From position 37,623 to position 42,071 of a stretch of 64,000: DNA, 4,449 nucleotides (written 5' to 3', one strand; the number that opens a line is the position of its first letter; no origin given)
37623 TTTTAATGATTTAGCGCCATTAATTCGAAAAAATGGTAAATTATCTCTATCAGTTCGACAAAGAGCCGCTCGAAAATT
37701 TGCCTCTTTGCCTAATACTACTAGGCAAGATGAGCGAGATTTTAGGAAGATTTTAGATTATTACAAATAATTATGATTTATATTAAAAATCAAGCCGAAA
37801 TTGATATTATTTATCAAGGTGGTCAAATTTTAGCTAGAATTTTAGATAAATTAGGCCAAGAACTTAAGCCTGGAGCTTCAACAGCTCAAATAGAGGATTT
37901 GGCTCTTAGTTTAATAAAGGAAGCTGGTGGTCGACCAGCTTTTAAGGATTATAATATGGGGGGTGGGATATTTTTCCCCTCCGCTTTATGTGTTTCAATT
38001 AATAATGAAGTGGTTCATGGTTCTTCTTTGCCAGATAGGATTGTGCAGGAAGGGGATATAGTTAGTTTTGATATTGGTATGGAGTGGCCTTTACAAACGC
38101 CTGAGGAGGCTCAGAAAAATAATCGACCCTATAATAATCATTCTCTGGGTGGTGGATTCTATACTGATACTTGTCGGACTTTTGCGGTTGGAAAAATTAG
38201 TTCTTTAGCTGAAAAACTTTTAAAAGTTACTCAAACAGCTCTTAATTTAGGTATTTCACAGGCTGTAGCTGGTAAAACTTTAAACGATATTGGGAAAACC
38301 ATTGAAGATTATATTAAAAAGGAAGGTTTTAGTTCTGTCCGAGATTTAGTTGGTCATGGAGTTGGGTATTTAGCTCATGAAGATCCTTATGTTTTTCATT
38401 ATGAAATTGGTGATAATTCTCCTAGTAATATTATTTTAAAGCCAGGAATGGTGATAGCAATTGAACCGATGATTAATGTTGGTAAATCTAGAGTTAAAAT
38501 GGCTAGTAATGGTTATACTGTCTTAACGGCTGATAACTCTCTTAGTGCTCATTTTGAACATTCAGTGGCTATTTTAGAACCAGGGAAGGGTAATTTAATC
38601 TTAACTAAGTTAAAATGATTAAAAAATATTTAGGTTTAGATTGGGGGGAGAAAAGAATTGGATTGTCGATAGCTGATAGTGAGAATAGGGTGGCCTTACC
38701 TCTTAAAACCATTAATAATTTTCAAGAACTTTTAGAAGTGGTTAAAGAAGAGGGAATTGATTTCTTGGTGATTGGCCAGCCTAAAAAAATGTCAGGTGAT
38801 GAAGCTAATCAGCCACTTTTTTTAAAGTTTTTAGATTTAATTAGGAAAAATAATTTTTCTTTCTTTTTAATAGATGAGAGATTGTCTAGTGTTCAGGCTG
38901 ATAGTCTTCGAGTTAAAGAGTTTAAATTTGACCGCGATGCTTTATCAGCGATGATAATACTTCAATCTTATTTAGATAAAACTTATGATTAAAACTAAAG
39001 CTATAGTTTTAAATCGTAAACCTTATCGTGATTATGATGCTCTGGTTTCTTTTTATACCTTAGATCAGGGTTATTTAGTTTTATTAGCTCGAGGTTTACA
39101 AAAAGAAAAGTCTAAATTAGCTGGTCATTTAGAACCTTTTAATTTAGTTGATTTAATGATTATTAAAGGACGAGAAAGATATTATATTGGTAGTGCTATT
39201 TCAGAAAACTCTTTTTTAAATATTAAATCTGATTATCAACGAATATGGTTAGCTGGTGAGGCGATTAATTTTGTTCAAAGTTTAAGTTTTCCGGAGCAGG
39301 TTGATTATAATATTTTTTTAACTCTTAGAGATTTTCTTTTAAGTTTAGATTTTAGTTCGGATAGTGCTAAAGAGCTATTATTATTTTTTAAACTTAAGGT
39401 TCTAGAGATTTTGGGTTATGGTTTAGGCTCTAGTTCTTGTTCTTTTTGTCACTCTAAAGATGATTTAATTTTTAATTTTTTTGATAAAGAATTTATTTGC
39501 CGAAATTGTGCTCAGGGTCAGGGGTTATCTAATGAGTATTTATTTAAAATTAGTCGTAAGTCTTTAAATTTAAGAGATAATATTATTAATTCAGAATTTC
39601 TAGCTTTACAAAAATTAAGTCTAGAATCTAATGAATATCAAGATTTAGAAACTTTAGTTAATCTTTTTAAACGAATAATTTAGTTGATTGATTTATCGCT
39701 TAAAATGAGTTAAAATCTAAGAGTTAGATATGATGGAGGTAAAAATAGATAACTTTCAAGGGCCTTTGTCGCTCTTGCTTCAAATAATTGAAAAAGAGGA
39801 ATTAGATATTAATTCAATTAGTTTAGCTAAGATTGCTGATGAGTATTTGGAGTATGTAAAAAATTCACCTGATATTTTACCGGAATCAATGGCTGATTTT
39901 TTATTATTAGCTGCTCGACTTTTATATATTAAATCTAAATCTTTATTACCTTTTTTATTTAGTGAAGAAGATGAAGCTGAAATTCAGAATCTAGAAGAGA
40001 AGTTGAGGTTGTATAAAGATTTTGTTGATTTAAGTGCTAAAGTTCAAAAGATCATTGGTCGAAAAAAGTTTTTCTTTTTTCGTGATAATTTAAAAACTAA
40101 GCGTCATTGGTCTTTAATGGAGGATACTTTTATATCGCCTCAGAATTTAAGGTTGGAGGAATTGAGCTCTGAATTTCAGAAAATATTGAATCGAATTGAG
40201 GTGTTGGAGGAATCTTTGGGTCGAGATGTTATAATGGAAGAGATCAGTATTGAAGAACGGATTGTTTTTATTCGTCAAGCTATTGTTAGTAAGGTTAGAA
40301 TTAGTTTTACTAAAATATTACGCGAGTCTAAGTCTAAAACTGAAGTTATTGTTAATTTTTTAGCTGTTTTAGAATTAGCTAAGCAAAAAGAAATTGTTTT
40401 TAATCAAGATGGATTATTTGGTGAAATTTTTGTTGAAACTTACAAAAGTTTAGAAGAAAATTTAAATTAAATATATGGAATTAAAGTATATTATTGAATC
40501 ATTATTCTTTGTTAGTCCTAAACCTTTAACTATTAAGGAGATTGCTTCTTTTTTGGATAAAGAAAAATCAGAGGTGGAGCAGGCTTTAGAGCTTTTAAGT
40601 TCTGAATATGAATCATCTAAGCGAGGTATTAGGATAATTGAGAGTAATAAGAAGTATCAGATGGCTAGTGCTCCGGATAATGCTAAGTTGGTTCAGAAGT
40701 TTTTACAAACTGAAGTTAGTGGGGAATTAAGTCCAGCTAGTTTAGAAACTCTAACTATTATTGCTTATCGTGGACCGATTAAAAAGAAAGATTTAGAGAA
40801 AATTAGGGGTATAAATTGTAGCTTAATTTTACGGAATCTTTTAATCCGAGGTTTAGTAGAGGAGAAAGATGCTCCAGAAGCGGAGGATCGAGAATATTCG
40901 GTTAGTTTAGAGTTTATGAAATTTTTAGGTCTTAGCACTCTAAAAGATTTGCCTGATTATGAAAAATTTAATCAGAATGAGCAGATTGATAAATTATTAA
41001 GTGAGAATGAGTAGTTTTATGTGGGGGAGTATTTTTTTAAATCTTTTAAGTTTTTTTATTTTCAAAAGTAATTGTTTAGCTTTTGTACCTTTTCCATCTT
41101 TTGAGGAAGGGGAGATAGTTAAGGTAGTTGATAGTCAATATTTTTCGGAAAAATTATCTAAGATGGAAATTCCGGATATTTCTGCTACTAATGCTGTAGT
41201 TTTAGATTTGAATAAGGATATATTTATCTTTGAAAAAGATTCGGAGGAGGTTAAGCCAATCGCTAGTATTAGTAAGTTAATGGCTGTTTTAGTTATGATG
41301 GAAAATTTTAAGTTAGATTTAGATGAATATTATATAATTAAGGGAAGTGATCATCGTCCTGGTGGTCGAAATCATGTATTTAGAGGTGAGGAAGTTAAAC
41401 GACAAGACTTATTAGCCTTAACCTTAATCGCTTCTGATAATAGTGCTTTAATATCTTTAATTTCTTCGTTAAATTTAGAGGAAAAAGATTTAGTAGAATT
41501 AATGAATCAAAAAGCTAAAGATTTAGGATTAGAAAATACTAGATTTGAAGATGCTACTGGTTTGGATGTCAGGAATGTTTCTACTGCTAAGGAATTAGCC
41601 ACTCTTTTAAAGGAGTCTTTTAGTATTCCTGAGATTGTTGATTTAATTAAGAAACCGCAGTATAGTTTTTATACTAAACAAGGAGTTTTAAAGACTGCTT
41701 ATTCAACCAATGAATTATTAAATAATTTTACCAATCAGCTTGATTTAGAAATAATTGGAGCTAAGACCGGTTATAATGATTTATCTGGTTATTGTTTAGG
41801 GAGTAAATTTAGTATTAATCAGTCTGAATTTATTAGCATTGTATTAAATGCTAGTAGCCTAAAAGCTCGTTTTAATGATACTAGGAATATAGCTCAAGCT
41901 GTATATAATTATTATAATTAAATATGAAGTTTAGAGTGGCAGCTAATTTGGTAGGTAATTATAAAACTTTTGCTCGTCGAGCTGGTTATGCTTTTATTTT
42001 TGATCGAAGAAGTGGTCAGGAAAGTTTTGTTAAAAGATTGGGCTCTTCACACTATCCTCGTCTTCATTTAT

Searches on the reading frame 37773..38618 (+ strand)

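Call 51: search_protein_families(library=pfam, proteins=[window:37773-38618:+], max_evalue=0.001)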
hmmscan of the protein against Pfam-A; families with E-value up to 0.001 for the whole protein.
window:37773-38618:+ (281 aa): 1 family
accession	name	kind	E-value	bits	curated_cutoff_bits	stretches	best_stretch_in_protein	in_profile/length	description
PF00557.29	Peptidase_M24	-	4.5e-37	128.3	23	2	128-267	88-206/208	Metallopeptidase family M24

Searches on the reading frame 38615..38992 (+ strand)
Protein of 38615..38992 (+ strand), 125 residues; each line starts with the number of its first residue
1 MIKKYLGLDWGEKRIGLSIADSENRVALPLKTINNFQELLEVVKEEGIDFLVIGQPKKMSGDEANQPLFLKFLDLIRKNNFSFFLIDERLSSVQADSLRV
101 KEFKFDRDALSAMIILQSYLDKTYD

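Call 51: search_protein_families(library=pfam, proteins=[window:38615-38992:+], max_evalue=0.001)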
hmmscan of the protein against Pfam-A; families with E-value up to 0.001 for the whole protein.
window:38615-38992:+ (125 aa): 1 family
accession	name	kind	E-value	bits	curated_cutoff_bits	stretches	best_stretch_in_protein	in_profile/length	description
PF03652.20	RuvX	-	2.6e-24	86.5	29.2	1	4-122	2-134/134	Holliday junction resolvase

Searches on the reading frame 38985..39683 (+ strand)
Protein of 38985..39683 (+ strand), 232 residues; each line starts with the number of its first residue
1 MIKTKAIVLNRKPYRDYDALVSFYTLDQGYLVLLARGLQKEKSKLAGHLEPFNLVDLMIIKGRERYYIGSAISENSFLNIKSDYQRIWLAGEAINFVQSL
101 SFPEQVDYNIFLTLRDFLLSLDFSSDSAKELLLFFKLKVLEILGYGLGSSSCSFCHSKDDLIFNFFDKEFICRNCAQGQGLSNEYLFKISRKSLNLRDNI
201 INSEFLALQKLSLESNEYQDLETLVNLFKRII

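Call 51: search_protein_families(library=pfam, proteins=[window:38985-39683:+], max_evalue=0.001)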
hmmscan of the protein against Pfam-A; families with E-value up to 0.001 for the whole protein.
window:38985-39683:+ (232 aa): 2 families
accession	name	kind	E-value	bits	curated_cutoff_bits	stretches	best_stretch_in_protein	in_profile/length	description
PF11967.14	RecO_N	-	8.6e-17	61.4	27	1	1-71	1-74/80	Recombination protein O N terminal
PF02565.21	RecO_C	-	5e-10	39.8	22.1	1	83-228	3-144/157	Recombination protein O C terminal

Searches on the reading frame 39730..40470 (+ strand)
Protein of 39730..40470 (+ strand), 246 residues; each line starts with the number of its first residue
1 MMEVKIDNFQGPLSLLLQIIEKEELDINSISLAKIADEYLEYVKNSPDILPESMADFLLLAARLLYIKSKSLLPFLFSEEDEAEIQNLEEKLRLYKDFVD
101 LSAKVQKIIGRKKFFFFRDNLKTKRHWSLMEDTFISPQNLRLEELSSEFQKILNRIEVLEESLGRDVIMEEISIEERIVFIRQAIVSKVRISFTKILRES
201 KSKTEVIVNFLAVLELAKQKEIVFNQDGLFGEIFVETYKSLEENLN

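Call 51: search_protein_families(library=pfam, proteins=[window:39730-40470:+], max_evalue=0.001)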
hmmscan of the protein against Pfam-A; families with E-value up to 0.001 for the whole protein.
window:39730-40470:+ (246 aa): 1 family
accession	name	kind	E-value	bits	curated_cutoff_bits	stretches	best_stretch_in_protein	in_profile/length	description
PF02616.19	SMC_ScpA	-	2.8e-20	73.7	24.6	1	20-236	2-230/232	Segregation and condensation protein ScpA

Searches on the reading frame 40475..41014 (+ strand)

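Call 51: search_protein_families(library=pfam, proteins=[window:40475-41014:+], max_evalue=0.001)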
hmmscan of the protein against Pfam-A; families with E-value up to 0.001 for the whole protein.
window:40475-41014:+ (179 aa): 1 family
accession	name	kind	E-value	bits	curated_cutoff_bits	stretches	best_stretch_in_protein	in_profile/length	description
PF04079.22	SMC_ScpB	-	7e-44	149.7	27.4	1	6-161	2-159/160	Segregation and condensation complex subunit ScpB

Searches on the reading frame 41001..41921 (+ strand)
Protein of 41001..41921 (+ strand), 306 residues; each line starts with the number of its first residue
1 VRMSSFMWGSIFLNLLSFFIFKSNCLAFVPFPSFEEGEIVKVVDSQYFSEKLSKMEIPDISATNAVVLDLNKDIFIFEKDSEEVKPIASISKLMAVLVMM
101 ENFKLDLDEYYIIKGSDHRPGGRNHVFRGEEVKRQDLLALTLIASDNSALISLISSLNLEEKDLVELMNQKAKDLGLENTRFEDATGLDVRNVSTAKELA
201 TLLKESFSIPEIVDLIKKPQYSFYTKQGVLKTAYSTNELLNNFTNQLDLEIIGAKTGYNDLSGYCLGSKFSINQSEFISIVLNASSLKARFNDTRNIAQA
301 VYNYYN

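Call 51: search_protein_families(library=pfam, proteins=[window:41001-41921:+], max_evalue=0.001)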
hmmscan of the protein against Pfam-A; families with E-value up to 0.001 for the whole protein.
window:41001-41921:+ (306 aa): 2 families
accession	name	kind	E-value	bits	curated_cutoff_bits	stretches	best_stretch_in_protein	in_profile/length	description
PF00768.25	Peptidase_S11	-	1.1e-41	143.3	27.6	1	56-285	6-238/239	D-alanyl-D-alanine carboxypeptidase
PF13354.11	Beta-lactamase2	-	2.8e-11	43.6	22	1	67-204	4-144/214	Beta-lactamase enzyme family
